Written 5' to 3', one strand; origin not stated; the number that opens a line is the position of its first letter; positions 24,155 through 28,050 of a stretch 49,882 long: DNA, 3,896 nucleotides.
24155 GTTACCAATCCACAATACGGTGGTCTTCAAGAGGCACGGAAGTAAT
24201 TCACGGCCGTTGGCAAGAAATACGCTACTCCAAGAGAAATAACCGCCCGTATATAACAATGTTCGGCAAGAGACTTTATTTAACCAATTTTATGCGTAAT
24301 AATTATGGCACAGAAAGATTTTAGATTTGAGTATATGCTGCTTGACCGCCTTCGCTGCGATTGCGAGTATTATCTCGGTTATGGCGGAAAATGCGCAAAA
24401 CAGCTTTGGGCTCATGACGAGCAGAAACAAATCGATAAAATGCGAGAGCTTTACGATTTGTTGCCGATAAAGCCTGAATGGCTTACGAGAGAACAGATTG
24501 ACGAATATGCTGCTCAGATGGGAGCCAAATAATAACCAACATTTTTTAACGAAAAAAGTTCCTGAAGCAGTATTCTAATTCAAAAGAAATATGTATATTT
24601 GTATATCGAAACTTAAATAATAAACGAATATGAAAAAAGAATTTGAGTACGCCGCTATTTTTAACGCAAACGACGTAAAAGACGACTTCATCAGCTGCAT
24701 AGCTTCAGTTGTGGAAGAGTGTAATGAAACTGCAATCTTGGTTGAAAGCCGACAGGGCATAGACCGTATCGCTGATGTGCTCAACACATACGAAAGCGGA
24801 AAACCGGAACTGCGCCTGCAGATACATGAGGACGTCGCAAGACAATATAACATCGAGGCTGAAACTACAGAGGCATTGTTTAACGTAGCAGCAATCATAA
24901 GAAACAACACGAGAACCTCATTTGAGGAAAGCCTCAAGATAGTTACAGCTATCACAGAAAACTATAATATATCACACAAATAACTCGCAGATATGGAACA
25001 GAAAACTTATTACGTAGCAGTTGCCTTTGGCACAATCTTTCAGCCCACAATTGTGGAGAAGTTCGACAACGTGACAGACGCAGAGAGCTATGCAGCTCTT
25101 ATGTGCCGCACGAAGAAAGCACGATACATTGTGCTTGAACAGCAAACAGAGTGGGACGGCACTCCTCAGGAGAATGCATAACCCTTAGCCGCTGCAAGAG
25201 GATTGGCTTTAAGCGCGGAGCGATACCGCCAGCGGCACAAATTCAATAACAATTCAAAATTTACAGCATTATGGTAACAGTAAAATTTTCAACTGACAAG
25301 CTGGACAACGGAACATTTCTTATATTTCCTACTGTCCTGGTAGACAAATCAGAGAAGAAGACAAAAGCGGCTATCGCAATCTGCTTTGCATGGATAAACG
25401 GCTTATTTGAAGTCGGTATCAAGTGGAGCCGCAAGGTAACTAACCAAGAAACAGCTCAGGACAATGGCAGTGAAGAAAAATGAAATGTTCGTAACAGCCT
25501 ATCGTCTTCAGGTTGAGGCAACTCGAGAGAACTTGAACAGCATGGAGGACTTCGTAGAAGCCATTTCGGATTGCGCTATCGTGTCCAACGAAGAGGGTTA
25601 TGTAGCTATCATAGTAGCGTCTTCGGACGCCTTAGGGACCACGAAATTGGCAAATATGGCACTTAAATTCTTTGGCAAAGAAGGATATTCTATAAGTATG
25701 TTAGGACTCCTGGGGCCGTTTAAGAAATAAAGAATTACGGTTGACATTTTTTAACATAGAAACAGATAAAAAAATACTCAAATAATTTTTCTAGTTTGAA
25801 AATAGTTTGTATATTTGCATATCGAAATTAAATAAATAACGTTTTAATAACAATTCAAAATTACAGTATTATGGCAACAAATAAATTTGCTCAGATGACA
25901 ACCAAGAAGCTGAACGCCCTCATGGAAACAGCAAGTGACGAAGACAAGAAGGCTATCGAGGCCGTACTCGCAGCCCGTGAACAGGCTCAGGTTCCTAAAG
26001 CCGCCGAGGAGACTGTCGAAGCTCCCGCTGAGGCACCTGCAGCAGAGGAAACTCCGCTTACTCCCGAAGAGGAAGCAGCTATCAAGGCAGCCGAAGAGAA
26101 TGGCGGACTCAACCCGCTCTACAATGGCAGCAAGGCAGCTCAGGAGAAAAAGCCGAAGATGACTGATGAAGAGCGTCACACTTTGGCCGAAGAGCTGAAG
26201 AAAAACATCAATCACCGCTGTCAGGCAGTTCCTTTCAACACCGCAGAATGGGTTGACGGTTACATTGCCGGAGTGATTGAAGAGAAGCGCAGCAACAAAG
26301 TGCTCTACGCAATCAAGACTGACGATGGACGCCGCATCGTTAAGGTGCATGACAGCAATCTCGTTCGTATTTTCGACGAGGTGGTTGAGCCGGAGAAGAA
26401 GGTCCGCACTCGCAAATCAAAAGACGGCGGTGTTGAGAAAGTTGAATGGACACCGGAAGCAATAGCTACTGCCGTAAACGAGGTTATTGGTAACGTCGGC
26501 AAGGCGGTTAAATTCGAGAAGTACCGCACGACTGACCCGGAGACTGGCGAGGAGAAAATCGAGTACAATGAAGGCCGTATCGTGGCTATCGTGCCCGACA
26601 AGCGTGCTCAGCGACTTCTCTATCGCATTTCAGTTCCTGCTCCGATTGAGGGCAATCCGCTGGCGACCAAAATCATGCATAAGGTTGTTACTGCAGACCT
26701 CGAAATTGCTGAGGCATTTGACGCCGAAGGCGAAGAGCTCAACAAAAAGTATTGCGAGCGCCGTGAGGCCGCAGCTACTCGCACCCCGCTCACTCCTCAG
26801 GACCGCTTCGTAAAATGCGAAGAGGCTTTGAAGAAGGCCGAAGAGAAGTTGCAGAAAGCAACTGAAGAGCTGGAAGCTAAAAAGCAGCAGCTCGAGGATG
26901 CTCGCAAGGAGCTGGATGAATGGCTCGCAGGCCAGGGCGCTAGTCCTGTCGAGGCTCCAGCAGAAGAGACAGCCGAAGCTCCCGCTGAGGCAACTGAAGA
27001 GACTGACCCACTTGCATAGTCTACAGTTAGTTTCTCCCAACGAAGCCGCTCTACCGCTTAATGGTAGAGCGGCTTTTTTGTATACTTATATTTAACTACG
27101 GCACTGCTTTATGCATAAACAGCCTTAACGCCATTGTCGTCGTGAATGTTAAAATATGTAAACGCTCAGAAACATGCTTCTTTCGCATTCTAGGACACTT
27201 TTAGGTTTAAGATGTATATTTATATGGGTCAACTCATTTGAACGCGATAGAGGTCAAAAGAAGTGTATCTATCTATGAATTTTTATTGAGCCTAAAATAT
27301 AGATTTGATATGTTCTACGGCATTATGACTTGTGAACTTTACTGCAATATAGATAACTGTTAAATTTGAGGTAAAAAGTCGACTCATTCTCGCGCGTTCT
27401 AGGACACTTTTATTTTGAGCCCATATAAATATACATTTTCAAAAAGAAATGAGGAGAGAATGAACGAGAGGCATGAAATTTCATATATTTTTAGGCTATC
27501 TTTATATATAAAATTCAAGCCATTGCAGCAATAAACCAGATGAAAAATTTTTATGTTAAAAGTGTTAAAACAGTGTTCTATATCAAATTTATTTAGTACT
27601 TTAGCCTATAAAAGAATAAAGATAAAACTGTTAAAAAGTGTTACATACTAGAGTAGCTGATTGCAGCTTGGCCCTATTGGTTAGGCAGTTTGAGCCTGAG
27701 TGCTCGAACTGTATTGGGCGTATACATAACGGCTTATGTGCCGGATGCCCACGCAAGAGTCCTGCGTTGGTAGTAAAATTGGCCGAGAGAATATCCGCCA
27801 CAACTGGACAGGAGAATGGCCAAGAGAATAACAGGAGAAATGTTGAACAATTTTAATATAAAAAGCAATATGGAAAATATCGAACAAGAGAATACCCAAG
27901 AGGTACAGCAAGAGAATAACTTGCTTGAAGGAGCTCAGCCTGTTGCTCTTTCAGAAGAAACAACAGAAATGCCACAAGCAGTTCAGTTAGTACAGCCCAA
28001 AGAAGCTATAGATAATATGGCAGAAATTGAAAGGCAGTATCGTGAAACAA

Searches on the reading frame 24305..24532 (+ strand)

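Call 34: search_protein_families(library=pfam, proteins=[window:24305-24532:+], max_evalue=0.01)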
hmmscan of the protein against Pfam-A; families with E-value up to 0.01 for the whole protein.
window:24305-24532:+ (75 aa): 1 family
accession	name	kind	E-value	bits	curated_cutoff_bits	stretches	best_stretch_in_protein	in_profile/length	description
PF18824.6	LPD11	-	2.5e-31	108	27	1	7-72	2-69/69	Large polyvalent protein-associated domain 11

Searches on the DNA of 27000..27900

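Call 71: search_rna_families(source=window, start=27000, end=27900, threshold=evalue, max_evalue=1)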
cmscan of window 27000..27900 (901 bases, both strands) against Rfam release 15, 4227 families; matches with E-value up to 1: 3.
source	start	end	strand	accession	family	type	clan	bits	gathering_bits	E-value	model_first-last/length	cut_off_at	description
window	27759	27879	+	RF01932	bxd_4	Gene; lncRNA;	-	24.5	40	0.06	1-106/106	no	Bithoraxoid conserved region 4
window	27039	27166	-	RF02431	SpF22_sRNA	Gene; sRNA;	-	18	55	0.88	1-140/140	no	Streptococcus sRNA SpF22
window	27000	27080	+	RF02883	BcKCsr2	Gene; sRNA;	-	16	40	0.57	39-129/129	5'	Burkholderia sRNA 2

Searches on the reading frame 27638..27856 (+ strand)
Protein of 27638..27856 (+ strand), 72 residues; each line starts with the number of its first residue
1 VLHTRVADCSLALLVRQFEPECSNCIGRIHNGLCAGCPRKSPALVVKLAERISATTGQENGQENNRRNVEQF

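Call 35: search_protein_families(library=pfam, proteins=[window:27638-27856:+], max_evalue=0.01)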
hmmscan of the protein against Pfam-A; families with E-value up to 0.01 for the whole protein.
window:27638-27856:+ (72 aa): 0 families

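Call 61: search_protein_families(library=phrogs, proteins=[window:27638-27856:+], max_evalue=0.01)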
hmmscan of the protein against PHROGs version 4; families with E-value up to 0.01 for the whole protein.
window:27638-27856:+ (72 aa): 1 family
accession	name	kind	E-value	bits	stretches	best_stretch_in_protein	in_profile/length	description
phrog_38054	-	unknown function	0.00047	21.4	1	13-48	30-65/117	-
